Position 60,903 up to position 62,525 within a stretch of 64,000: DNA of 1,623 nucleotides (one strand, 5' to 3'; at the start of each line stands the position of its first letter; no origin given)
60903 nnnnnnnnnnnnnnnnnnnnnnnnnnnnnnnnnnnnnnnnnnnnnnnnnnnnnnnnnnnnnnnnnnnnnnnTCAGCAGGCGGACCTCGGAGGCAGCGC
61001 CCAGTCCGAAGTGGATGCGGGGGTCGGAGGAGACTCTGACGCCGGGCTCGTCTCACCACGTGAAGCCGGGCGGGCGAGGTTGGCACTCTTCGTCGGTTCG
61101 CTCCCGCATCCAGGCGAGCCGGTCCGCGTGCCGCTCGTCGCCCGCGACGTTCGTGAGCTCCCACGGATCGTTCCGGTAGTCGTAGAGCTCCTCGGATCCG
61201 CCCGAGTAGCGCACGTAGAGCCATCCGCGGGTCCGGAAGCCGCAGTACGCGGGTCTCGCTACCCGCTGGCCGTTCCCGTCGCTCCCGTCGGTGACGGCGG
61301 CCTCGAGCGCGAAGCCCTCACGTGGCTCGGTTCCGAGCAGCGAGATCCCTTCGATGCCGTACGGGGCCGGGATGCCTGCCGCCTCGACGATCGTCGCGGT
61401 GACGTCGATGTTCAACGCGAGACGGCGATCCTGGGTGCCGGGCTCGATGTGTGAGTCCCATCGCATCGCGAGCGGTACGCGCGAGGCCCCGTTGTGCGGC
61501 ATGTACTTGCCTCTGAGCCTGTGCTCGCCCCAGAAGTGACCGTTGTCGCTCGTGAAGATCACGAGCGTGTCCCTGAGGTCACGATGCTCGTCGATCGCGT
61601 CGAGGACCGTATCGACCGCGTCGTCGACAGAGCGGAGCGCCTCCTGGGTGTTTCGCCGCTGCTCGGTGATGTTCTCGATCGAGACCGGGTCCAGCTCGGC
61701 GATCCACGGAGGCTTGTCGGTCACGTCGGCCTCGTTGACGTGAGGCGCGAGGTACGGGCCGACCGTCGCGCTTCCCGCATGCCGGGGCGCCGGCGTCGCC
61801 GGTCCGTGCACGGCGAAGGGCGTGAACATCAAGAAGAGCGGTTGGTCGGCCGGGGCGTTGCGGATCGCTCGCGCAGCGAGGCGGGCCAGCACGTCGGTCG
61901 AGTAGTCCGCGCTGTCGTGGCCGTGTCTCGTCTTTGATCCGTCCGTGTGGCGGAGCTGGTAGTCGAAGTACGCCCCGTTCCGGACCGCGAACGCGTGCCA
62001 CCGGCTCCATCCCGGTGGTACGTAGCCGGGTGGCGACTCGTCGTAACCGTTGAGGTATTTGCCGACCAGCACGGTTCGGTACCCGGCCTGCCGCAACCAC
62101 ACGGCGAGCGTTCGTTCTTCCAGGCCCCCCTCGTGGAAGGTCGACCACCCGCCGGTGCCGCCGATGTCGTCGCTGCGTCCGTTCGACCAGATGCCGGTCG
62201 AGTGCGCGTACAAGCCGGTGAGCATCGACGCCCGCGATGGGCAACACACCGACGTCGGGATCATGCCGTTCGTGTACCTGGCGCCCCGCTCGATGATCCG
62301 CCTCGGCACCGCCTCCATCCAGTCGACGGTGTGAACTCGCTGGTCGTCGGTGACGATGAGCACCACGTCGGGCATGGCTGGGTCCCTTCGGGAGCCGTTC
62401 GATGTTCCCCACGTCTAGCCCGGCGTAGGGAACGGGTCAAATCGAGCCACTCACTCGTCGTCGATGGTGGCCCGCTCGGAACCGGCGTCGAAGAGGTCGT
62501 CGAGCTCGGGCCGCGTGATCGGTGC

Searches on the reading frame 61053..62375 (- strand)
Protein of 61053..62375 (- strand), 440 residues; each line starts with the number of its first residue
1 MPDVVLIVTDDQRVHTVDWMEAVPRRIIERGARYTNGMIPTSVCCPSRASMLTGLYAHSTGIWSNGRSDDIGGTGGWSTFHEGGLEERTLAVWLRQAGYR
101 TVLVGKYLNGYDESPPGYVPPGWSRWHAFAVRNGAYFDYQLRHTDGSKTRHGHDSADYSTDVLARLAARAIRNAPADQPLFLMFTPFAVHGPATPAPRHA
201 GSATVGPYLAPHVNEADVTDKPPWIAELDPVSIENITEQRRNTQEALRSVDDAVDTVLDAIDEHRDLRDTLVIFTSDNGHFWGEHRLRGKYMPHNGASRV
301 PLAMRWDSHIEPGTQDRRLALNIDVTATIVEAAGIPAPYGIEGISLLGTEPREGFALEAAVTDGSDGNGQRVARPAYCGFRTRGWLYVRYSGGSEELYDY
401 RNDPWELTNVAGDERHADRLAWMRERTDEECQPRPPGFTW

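Call 73: search_protein_families(library=pfam, proteins=[window:61053-62375:-], max_evalue=0.00001)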
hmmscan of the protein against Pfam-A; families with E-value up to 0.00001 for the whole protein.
window:61053-62375:- (440 aa): 3 families
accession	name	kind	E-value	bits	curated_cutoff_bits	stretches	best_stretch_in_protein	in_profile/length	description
PF00884.28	Sulfatase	-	1.8e-41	142.8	25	1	2-335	1-301/301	Sulfatase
PF16347.10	SGSH_C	-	5.7e-16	59.5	29.3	1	283-427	1-148/154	N-sulphoglucosamine sulphohydrolase, C-terminal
PF01663.27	Phosphodiest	-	4.4e-09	36.8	23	0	25-104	24-107/342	Type I phosphodiesterase / nucleotide pyrophosphatase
